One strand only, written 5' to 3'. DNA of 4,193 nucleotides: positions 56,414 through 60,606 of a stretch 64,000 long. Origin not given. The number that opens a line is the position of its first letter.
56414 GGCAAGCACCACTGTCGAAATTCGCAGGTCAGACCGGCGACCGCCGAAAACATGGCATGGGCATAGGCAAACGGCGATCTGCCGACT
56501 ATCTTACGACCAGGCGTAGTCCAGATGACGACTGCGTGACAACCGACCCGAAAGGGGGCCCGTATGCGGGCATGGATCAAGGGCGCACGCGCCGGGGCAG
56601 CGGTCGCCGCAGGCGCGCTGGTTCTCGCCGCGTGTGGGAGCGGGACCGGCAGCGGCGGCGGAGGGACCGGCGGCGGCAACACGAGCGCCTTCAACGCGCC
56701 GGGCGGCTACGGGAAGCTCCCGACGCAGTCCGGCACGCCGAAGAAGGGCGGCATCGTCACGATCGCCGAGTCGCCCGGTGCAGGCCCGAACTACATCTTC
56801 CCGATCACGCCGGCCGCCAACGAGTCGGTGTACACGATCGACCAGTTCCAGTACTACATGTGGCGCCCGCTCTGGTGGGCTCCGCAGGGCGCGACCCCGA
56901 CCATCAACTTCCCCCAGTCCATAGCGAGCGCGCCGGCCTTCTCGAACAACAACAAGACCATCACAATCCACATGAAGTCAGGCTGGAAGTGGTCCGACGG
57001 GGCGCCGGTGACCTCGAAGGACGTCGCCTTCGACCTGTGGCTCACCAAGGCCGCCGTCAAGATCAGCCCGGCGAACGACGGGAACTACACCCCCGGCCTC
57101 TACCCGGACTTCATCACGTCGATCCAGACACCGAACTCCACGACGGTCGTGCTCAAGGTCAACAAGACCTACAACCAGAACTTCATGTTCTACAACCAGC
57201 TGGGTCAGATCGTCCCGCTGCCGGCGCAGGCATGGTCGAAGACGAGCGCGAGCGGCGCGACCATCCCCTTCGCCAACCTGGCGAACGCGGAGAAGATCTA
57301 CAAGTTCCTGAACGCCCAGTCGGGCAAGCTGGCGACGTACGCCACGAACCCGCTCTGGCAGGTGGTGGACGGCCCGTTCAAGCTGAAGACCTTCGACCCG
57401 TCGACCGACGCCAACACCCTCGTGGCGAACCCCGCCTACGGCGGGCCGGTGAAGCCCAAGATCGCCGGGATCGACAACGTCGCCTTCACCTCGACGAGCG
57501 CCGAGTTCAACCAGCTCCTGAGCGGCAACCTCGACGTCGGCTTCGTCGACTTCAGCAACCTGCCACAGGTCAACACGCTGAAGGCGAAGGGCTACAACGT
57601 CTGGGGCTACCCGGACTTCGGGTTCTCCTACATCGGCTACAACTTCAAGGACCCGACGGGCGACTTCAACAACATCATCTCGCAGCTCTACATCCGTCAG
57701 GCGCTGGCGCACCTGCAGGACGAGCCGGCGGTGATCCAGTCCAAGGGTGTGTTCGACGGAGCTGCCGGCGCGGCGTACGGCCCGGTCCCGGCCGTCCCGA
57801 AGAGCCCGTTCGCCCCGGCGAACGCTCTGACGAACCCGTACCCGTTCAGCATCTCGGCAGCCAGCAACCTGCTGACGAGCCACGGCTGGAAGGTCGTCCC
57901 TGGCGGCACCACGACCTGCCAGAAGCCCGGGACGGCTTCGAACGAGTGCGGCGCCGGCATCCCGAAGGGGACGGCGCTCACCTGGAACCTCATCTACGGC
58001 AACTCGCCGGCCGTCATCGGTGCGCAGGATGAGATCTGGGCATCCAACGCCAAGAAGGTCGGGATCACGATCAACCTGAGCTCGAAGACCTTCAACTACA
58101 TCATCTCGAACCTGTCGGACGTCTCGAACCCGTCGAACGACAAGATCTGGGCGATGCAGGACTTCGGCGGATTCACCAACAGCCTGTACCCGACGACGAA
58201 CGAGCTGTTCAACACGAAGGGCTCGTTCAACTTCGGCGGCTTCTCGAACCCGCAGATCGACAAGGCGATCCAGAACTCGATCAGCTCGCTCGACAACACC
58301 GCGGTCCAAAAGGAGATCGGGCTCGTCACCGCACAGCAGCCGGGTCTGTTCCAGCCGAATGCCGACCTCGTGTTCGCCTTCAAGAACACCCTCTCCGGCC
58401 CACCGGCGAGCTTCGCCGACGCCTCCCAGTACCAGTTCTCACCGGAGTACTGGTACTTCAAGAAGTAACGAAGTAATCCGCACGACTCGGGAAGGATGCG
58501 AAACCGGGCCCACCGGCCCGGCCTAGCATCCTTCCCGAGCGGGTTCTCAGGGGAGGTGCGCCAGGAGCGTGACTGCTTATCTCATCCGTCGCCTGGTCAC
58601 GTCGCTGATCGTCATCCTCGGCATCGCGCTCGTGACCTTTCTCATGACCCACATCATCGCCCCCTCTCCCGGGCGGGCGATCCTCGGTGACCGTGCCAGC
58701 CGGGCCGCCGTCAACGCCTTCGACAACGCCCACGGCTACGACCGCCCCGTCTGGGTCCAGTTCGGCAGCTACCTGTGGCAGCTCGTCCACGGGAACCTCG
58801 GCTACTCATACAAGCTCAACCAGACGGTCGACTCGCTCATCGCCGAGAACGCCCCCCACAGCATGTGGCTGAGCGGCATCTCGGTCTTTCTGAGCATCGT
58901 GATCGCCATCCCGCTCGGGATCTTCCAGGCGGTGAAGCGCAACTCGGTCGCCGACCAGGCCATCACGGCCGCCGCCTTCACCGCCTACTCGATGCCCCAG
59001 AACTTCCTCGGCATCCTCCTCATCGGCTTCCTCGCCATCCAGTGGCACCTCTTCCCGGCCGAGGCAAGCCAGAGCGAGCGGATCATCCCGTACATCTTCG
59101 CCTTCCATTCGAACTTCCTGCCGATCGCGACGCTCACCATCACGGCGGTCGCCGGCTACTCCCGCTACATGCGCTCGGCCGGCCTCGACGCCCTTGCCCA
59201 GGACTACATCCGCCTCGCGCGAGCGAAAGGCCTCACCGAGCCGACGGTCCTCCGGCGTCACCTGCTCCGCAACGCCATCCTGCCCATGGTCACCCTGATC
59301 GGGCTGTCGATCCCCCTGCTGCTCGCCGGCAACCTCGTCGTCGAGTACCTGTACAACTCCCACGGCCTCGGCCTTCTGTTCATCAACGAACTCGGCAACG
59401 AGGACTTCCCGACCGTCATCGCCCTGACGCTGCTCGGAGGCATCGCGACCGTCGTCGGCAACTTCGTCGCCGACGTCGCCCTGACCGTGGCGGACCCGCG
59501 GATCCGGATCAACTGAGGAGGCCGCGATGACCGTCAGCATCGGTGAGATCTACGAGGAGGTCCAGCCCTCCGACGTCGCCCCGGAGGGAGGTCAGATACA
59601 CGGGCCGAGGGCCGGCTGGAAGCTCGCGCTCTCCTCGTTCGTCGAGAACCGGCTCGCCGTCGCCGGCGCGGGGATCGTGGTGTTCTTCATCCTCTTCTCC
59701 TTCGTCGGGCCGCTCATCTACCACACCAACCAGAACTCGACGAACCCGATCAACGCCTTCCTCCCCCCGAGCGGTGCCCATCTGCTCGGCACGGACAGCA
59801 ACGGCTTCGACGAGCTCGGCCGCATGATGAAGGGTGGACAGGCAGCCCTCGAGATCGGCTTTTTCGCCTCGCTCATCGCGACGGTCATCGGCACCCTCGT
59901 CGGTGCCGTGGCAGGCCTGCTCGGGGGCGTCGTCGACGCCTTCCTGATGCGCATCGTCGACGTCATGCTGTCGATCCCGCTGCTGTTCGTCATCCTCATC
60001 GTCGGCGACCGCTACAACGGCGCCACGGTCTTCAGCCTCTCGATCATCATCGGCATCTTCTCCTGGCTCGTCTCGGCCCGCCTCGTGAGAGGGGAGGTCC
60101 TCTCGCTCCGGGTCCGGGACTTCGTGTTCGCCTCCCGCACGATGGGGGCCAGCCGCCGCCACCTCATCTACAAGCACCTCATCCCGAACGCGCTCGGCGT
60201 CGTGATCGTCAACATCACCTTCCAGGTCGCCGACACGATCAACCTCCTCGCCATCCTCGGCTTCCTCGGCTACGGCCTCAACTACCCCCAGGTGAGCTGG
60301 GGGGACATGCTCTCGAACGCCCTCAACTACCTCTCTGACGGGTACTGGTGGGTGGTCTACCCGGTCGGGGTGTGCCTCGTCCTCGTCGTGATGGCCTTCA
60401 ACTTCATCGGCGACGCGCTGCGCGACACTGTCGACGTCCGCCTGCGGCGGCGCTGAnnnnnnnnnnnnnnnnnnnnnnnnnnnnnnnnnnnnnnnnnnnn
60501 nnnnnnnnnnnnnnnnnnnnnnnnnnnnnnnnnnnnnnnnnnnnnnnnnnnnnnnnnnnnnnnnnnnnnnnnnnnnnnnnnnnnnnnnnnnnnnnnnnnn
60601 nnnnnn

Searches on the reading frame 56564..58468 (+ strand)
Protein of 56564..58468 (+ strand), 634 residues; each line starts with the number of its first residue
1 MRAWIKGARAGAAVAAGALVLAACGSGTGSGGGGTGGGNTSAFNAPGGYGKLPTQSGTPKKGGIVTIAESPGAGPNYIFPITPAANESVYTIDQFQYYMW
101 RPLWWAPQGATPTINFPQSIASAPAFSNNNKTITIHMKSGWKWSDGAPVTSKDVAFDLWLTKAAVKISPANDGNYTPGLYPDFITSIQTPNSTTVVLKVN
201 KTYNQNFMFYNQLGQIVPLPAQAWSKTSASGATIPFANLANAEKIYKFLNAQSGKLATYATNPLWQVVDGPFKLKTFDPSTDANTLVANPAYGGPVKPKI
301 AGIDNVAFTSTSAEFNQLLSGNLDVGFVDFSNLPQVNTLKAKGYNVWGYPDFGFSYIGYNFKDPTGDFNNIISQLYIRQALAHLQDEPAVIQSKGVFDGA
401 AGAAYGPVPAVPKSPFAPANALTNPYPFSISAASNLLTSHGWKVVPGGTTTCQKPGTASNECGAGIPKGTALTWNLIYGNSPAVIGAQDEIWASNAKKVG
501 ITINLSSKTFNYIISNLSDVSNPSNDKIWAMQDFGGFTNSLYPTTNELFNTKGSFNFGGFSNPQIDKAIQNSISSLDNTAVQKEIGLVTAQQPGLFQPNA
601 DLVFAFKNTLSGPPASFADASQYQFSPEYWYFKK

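Call 100: search_protein_families(library=pfam, proteins=[window:56564-58468:+], max_evalue=0.00001)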
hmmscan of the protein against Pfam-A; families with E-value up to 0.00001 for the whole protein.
window:56564-58468:+ (634 aa): 1 family
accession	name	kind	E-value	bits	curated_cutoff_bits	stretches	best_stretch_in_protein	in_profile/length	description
PF00496.27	SBP_bac_5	-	2.6e-40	139.1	32.4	1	121-539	7-349/368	Bacterial extracellular solute-binding proteins, family 5 Middle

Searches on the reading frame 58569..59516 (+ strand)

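Call 100: search_protein_families(library=pfam, proteins=[window:58569-59516:+], max_evalue=0.00001)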
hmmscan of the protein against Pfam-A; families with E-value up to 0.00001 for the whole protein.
window:58569-59516:+ (315 aa): 2 families
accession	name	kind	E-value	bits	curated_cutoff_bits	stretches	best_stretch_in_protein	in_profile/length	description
PF00528.27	BPD_transp_1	-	2.7e-35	122.2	26.4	1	113-313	1-183/184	Binding-protein-dependent transport system inner membrane component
PF19300.4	BPD_transp_1_N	-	6.6e-10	39.6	23.8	1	1-81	1-93/114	Binding-prot-dependent transport system membrane comp, N-term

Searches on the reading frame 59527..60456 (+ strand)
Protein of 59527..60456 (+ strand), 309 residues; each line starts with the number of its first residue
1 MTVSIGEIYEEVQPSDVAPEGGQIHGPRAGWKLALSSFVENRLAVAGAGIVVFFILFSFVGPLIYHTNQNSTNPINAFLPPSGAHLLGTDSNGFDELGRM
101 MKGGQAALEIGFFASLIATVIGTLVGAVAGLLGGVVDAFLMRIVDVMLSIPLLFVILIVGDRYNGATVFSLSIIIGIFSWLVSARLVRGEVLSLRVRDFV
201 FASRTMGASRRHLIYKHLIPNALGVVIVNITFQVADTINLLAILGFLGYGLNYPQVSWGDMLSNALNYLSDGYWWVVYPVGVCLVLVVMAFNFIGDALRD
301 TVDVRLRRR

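Call 100: search_protein_families(library=pfam, proteins=[window:59527-60456:+], max_evalue=0.00001)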
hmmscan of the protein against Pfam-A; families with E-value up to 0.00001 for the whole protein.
window:59527-60456:+ (309 aa): 2 families
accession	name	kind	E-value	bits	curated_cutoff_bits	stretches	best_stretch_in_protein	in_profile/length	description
PF00528.27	BPD_transp_1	-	8.6e-26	91.2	26.4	1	122-308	1-184/184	Binding-protein-dependent transport system inner membrane component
PF12911.12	OppC_N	-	1.6e-11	44.4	23.9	1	31-81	3-53/53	N-terminal TM domain of oligopeptide transport permease C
